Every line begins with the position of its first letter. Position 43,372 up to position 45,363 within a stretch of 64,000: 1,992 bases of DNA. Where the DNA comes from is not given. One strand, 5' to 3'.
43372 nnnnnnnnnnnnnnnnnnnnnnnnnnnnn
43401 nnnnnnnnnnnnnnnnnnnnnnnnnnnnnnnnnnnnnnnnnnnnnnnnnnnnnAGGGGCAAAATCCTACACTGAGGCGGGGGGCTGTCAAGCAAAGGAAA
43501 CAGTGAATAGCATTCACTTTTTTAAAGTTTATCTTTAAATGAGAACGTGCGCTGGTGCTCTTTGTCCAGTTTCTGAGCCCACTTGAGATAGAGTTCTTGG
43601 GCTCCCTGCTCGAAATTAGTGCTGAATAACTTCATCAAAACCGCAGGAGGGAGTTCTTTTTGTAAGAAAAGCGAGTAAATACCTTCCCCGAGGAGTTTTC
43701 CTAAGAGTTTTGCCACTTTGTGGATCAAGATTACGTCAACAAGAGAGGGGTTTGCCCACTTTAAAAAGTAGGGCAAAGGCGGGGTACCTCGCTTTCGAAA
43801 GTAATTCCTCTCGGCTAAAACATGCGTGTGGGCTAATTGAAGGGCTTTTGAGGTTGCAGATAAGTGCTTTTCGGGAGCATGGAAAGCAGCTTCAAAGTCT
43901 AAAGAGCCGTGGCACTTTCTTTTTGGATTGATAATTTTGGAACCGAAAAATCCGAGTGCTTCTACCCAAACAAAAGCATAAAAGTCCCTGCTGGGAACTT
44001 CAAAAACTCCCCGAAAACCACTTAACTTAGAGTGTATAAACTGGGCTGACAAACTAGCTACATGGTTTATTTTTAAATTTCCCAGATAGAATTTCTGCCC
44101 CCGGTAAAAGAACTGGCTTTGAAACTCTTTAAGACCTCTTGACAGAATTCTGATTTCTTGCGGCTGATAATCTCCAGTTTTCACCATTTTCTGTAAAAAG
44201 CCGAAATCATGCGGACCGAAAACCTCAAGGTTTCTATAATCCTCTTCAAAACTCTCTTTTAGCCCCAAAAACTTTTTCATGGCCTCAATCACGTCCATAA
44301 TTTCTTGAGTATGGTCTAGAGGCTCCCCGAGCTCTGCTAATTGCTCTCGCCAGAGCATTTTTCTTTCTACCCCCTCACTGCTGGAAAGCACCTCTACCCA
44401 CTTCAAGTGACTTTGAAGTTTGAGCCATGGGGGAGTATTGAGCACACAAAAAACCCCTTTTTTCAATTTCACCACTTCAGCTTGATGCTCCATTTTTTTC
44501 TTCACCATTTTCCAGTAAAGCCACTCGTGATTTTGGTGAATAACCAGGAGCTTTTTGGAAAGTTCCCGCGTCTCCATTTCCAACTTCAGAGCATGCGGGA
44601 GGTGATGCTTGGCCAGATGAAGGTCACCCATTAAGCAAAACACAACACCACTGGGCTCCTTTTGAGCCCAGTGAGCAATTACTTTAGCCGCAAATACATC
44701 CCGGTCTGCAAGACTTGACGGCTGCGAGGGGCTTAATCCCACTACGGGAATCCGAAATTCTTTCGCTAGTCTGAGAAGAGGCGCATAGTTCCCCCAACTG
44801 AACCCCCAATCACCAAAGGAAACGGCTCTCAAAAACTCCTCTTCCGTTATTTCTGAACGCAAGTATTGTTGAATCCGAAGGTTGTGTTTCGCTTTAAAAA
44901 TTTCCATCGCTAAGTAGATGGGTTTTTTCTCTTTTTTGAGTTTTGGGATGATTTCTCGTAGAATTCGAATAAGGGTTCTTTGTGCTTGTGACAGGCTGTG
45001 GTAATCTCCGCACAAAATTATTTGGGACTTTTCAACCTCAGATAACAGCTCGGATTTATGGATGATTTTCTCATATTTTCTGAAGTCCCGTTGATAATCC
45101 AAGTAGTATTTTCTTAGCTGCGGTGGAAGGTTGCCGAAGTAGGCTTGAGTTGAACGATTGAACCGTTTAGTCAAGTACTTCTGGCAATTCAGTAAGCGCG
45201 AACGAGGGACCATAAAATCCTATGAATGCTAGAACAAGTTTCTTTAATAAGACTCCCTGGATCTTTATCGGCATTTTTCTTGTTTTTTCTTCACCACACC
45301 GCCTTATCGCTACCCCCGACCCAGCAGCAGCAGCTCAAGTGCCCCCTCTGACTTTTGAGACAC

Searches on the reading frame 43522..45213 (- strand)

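Call 3: search_protein_families(library=pfam, proteins=[window:43522-45213:-], max_evalue=1)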
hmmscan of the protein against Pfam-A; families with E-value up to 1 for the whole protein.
window:43522-45213:- (563 aa): 3 families
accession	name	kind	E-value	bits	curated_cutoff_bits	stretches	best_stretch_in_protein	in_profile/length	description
PF04187.18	Cofac_haem_bdg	-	8.7e-19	68.8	27.7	1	57-162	2-105/213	Haem-binding uptake, Tiki superfamily, ChaN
PF00308.24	Bac_DnaA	-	0.15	12.7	23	1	175-249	22-92/162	Bacterial DnaA ATPAse domain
PF20598.4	DUF6795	-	0.21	12.3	27.4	1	216-260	58-102/103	Domain of unknown function (DUF6795)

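Call 4: search_protein_families(library=ncbifam, proteins=[window:43522-45213:-], max_evalue=1)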
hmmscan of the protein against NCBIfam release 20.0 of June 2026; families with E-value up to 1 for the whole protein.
window:43522-45213:- (563 aa): 1 family
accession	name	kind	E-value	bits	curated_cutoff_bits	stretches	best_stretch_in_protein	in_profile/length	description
NF033852.1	fulvocin_rel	subfamily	0.22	12.3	35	0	283-323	12-52/150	bacteriocin fulvocin C-related protein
